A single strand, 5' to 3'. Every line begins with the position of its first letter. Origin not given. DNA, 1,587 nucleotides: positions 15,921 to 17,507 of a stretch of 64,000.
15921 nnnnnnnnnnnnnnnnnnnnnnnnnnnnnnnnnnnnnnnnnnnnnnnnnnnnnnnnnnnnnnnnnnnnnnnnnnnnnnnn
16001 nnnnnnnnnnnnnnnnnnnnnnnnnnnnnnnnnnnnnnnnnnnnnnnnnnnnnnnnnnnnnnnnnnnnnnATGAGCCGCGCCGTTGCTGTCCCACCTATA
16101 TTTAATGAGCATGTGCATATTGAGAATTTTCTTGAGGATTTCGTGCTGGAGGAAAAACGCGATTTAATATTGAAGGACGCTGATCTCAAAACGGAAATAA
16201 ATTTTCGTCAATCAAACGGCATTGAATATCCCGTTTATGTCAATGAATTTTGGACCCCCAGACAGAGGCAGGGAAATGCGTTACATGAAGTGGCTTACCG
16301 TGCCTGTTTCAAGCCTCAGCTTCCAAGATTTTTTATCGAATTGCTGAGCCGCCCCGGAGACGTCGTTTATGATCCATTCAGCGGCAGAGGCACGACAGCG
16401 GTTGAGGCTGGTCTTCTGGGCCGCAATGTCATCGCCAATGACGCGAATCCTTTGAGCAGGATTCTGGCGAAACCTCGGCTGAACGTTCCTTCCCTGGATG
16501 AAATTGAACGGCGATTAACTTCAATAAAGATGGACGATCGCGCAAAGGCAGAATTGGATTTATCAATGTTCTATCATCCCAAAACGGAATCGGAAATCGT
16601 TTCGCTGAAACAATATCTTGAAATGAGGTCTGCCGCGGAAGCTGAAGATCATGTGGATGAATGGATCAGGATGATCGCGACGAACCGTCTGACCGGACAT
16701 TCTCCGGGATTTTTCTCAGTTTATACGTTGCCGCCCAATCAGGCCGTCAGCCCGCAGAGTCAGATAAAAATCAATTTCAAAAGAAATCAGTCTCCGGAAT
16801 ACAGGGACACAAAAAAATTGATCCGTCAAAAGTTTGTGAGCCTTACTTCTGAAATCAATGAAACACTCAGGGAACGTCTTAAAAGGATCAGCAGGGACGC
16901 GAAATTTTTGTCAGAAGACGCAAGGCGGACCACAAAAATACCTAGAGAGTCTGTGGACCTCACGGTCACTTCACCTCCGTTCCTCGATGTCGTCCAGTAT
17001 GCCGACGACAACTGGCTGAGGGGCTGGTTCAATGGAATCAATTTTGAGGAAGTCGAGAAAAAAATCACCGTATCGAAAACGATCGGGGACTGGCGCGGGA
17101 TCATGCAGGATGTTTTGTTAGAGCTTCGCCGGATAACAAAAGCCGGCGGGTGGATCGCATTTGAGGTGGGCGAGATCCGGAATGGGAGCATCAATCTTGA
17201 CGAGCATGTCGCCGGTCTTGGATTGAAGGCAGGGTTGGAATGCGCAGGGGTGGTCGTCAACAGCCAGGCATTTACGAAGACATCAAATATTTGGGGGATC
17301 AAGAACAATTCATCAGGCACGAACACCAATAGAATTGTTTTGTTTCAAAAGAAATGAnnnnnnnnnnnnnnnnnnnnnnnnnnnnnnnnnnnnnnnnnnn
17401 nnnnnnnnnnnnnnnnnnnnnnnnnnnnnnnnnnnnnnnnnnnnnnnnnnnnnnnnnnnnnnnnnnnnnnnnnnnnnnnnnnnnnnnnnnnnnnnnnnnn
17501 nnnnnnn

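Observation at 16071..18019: Low-GC insertion between a glycosidase-like gene and mnmA: DNA methyltransferase + PD-x14-ExK protein (candidate type II restriction-modification system)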

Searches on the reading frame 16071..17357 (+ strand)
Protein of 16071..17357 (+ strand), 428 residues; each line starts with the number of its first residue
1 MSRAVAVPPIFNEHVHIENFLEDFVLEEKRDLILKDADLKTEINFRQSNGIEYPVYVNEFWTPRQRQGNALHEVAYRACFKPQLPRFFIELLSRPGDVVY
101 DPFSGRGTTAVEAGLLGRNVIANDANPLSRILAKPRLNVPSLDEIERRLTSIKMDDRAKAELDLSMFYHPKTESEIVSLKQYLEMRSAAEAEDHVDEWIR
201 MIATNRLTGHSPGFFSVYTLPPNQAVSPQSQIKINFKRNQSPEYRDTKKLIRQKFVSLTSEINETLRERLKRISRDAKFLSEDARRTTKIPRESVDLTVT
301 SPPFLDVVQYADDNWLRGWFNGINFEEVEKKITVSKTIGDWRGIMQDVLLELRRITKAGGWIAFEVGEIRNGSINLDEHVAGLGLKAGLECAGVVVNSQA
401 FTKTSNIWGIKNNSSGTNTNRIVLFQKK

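Call 4: search_protein_families(library=pfam, proteins=[window:16071-17357:+], max_evalue=0.1)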
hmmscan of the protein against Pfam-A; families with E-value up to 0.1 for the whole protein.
window:16071-17357:+ (428 aa): 4 families
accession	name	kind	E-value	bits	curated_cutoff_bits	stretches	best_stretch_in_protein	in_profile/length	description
PF01555.25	N6_N4_Mtase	-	5.1e-18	66.3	26.7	2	55-126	138-212/221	DNA methylase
PF01170.24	UPF0020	-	5.7e-07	29.9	22.3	1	81-123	13-56/197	RMKL-like, methyltransferase domain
PF02086.21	MethyltransfD12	-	0.0088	16.2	22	1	83-152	7-76/253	D12 class N6 adenine-specific DNA methyltransferase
PF02006.22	PPS_PS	-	0.05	13.6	26.4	0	116-153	107-142/176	Phosphopantothenate/pantothenate synthetase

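Call 5: search_protein_families(library=ncbifam, proteins=[window:16071-17357:+], max_evalue=1)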
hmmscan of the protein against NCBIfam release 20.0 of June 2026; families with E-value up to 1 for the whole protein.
window:16071-17357:+ (428 aa): 7 families
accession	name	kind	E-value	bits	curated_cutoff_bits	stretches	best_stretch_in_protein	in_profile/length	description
TIGR01177.1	TIGR01177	hypoth_equivalog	7e-09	35.4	316.55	1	78-126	164-213/330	TIGR01177 family methyltransferase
NF050803.1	DnaMtaseCcrMCaul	equivalog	1.3e-05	24.3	830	1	92-138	202-248/350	adenine-specific DNA-methyltransferase CcrM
NF042963.1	DUF1156_antiphage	equivalog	0.00012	20.4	1000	1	99-147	187-235/960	anti-phage-associated DUF1156 domain-containing protein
NF010253.0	PRK13699.1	subfamily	0.00015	21.5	244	1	88-121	156-189/226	DNA methyltransferase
NF008572.0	PRK11524.1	equivalog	0.001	18.3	292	1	88-126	207-245/294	adenine-specific DNA-methyltransferase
NF040721.1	Trm14_Arch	equivalog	0.053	12.6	280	0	88-120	183-216/370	tRNA (guanine(6)-N2)-methyltransferase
NF041123.1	phpantohe_syn_Arch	equivalog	0.085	12.3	300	0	116-152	169-203/213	4-phosphopantoate--beta-alanine ligase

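Call 6: search_protein_families(library=padloc, proteins=[window:16071-17357:+], max_evalue=1)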
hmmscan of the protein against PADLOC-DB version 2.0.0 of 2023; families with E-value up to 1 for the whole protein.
window:16071-17357:+ (428 aa): 61 families (the best 25 are shown)
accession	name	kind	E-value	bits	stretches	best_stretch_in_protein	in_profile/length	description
PDLC03325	MTase_II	-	9.6e-142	470.7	1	49-428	45-424/426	Type II methyltransferase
PDLC03353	MTase_II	-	5.5e-22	76.5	2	34-129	147-242/260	Type II methyltransferase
PDLC03350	MTase_II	-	5.9e-17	60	2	68-138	226-296/312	Type II methyltransferase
PDLC03380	MTase_II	-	1.6e-16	58.5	2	75-138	36-99/393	Type II methyltransferase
PDLC03387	MTase_II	-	5.8e-16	56.5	2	75-140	213-278/289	Type II methyltransferase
PDLC03376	MTase_II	-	1e-14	53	2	54-133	15-94/249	Type II methyltransferase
PDLC03351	MTase_II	-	5.2e-14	50.2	1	55-127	106-178/348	Type II methyltransferase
PDLC03322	MTase_II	-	1.8e-13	48.2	1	75-306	41-273/446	Type II methyltransferase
PDLC03312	MTase_II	-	2.3e-12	43.5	2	73-151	792-870/1344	Type II methyltransferase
PDLC02541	PglX|PglXI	-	3.5e-12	43.2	2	267-371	466-573/919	PglXI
PDLC03371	MTase_II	-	8.2e-12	43.2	1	77-127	192-242/260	Type II methyltransferase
PDLC03260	MTase_II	-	6.2e-11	39.8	1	77-142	247-310/349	Type II methyltransferase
PDLC03283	MTase_II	-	1.4e-10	39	2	77-137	210-271/352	Type II methyltransferase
PDLC03364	MTase_II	-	3.7e-10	37.3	2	75-140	37-103/380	Type II methyltransferase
PDLC03319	MTase_II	-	1.3e-09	35.4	1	86-157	14-86/503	Type II methyltransferase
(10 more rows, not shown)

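Call 8: search_solved_structures(query=window:16071-17357:+, max_evalue=1, show_alignments=3)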
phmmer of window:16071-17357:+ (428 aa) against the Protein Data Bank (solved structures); distinct sequences matched with E-value up to 1: 19.
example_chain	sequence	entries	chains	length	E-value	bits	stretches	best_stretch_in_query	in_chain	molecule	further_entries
2zie_A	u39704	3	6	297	2.4e-06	30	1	78-137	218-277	Putative modification methylase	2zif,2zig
1eg2_A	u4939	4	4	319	1.9e-05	27.1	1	58-133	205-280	MODIFICATION METHYLASE RSRI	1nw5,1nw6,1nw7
1boo_A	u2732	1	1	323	2.3e-05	26.8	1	75-127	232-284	PROTEIN (N-4 CYTOSINE-SPECIFIC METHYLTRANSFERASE PVU II)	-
1nw8_A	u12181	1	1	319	3.7e-05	26.1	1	58-133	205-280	MODIFICATION METHYLASE RSRI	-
1g60_A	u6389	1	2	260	0.0024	20.2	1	86-126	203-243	Adenine-specific Methyltransferase MboIIA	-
6pbd_A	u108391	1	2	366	0.0034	19.6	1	82-124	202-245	Modification methylase CcrMI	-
8s9n_A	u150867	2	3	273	0.0052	19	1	81-126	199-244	DNA cytosine-N4 methyltransferase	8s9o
8urk_A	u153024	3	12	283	0.0067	18.7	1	82-139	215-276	Methyltransferase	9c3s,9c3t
9c3u_A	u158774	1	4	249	0.0075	18.5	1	81-138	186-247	Methyltransferase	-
8s9m_A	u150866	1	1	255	0.011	18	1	81-126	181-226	DNA cytosine-N4 methyltransferase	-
5hek_A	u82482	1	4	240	0.019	17.2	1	88-139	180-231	Adenine specific DNA methyltransferase (DpnA)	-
5hfj_A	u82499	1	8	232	0.022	17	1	88-138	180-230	Adenine specific DNA methyltransferase (DpnA)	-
5e71_A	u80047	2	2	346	0.048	15.9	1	69-127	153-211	N2, N2-dimethylguanosine tRNA methyltransferase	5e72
6zxw_G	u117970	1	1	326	0.049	15.8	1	78-125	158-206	tRNA (Guanine(10)-N2)-dimethyltransferase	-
6zxv_A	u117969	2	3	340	0.053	15.7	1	78-125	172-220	tRNA (Guanine(10)-N2)-dimethyltransferase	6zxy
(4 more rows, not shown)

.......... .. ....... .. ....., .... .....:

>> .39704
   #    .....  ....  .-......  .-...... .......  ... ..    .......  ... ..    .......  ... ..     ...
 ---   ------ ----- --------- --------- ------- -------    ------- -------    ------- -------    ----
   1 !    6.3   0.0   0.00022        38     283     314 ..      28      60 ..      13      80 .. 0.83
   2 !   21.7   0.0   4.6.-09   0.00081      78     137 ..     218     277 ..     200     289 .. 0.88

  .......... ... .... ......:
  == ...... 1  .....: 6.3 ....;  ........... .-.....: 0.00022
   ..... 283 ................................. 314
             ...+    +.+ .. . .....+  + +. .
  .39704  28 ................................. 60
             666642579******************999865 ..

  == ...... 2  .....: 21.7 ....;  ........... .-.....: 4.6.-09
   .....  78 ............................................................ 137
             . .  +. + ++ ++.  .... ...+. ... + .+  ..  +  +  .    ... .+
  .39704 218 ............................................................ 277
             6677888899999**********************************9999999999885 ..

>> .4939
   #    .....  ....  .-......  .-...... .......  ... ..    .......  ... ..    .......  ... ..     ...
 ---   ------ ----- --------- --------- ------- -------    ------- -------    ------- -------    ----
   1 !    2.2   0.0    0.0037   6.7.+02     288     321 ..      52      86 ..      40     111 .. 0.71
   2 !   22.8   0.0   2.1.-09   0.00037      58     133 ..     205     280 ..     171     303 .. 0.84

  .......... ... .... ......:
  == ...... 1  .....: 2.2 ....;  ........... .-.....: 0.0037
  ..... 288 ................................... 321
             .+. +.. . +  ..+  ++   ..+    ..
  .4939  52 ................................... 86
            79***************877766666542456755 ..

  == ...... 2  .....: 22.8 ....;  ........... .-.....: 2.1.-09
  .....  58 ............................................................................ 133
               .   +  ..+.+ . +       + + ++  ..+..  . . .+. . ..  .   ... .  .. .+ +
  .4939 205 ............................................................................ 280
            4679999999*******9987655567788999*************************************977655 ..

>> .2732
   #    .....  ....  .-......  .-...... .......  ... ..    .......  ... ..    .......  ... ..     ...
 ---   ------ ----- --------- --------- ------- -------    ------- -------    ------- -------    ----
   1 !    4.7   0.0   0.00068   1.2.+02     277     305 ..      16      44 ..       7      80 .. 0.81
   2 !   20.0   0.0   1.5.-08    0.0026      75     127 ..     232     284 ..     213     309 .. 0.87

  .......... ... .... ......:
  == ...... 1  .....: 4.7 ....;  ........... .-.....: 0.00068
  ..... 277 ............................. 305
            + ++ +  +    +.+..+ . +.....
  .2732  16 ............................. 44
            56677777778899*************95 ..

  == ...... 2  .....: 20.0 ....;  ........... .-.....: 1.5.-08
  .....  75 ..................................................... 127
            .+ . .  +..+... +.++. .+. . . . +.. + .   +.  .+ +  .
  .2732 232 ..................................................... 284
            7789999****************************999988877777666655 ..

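Call 18: find_homologous_proteins(query=window:16071-17357:+, max_evalue=1e-10)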
Query window:16071-17357:+ (428 aa): 8000 proteins with E <= 1e-10 among 8000 candidates; the best 120 are listed.
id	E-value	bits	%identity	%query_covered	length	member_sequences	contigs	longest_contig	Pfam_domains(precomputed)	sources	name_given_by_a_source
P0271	3.7e-286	967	100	100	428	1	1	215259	PF01170.25,PF01555.25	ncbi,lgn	-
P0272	2.4e-181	621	66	96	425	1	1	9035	PF01170.25,PF01555.25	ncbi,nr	ncbi:MAG: site-specific DNA-methyltransferase [Elusimicrobia bacterium]|nr:site-specific DNA-methylt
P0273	1.9e-180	618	65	96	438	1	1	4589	PF01170.25,PF01555.25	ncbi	-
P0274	1.2e-178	612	63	96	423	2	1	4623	PF01170.25,PF01555.25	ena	-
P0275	6.9e-177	607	63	96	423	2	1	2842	PF01170.25,PF01555.25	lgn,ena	-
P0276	1.4e-176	606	62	97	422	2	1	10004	PF01170.25,PF01555.25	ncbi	-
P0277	5.0e-176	604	64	97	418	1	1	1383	PF01555.25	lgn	-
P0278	7.2e-176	603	63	98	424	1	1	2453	PF01170.25,PF01555.25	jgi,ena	-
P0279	3.5e-175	601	63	97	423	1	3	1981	PF01170.25,PF01555.25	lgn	-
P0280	5.4e-175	600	63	97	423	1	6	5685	PF01170.25,PF01555.25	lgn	-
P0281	5.4e-175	600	63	96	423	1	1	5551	PF01170.25,PF01555.25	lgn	-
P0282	3.4e-174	598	62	96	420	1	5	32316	PF01170.25,PF01555.25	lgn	-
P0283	1.5e-173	596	63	97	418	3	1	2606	PF01170.25,PF01555.25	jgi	jgi:DNA modification methylase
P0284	8.9e-173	593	61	98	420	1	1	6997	PF01170.25,PF01555.25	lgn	-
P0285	2.4e-172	592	62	97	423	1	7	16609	PF01555.25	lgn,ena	-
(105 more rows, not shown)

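Call 83: predict_structure(alignment_id=A2)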
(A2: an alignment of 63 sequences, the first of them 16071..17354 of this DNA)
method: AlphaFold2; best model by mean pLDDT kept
length: 428 residues; sequences in the alignment: 63
mean_pLDDT: 83.5   pTM: 0.86
mean pLDDT of the five models: 83.5, 82.8, 82.7, 82.4, 81.5
residues with pLDDT >= 90: 234; 70-90: 101; 50-70: 63; < 50: 30
segments of 3 or more residues with pLDDT < 50: 1-12, 217-224, 403-410
pLDDT, mean of each block of 10 residues (from residue 1): 38 68 73 60 89 88 70 65 89 97 91 97 93 96 98 96 90 97 97 98 83 49 59 83 92 95 96 97 94 97 63 79 86 79 94 98 88 86 96 86 48 60 95
secondary structure, 60 per line:
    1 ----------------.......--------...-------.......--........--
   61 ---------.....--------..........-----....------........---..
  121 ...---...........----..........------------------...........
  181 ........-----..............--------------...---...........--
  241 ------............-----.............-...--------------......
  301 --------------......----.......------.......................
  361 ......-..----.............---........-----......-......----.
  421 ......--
elements in order: H17-23 E42-48 E51-58 H70-74 H83-92 E98-101 H108-115 E119-123 H127-137 H142-151 H170-188 H194-207 H228-238 H247-258 H264-276 E278-280 E295-300 H315-320 H325-331 H338-355 E356-366 H376-386 E390-397 H403-408 H410-415 E420-426

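Call 85: fold_search(model_id=the predicted structure, library=pdb)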
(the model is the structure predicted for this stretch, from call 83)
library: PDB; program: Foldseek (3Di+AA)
matches with E <= 10: 1629; with E <= 0.001: 75
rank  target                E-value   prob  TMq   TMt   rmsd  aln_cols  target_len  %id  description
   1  6zxw_G                6.7e-07  1.00  0.34  0.44  10.6       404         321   11  Structure of Archaeoglobus fulgidus Trm11-Trm112 m2G10 tRNA methyltransferase complex bound to sinefungin (released 2020-09-23)
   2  6zxv_A                9.6e-07  1.00  0.31  0.41   8.2       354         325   13  Structure of Archaeoglobus fulgidus Trm11 m2G10 tRNA methyltransferase enzyme bound to sinefungin (released 2020-09-23)
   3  6zxv_B                1.0e-06  1.00  0.33  0.43   4.5       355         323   12  Structure of Archaeoglobus fulgidus Trm11 m2G10 tRNA methyltransferase enzyme bound to sinefungin (released 2020-09-23)
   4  6zxy                  3.5e-06  1.00  0.31  0.40   7.9       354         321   13  Structure of Archaeoglobus fulgidus Trm11 m2G10 tRNA methyltransferase enzyme (released 2020-09-23)
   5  3tma                  5.5e-05  1.00  0.31  0.39   9.0       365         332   15  Crystal structure of TrmN from Thermus thermophilus (released 2012-03-14)
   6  4f86_C                9.5e-05  1.00  0.29  0.43  11.2       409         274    9  Structure analysis of Geranyl diphosphate methyltransferase in complex with GPP and sinefungin (released 2012-10-31)
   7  4f86_B                1.0e-04  1.00  0.30  0.45  10.5       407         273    9  Structure analysis of Geranyl diphosphate methyltransferase in complex with GPP and sinefungin (released 2012-10-31)
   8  4f86_I                1.1e-04  1.00  0.30  0.44   9.2       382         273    9  Structure analysis of Geranyl diphosphate methyltransferase in complex with GPP and sinefungin (released 2012-10-31)
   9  4f86_K                1.2e-04  1.00  0.32  0.50   6.1       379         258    9  Structure analysis of Geranyl diphosphate methyltransferase in complex with GPP and sinefungin (released 2012-10-31)
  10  4f86_A                1.2e-04  1.00  0.30  0.45  10.6       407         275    9  Structure analysis of Geranyl diphosphate methyltransferase in complex with GPP and sinefungin (released 2012-10-31)
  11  4f86_H                1.3e-04  1.00  0.35  0.52   7.1       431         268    9  Structure analysis of Geranyl diphosphate methyltransferase in complex with GPP and sinefungin (released 2012-10-31)
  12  4f86_F                1.3e-04  1.00  0.30  0.45   9.2       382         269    9  Structure analysis of Geranyl diphosphate methyltransferase in complex with GPP and sinefungin (released 2012-10-31)
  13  4f86_D                1.3e-04  1.00  0.30  0.44   9.2       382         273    9  Structure analysis of Geranyl diphosphate methyltransferase in complex with GPP and sinefungin (released 2012-10-31)
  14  5e71                  1.4e-04  1.00  0.34  0.44  10.3       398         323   13  Crystal structure of the archaeal tRNA m2G/m22G10 methyltransferase (aTrm11) from Thermococcus kodakarensis (released 2016-07-06)
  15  4f86_E                1.4e-04  1.00  0.30  0.45  10.5       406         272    9  Structure analysis of Geranyl diphosphate methyltransferase in complex with GPP and sinefungin (released 2012-10-31)
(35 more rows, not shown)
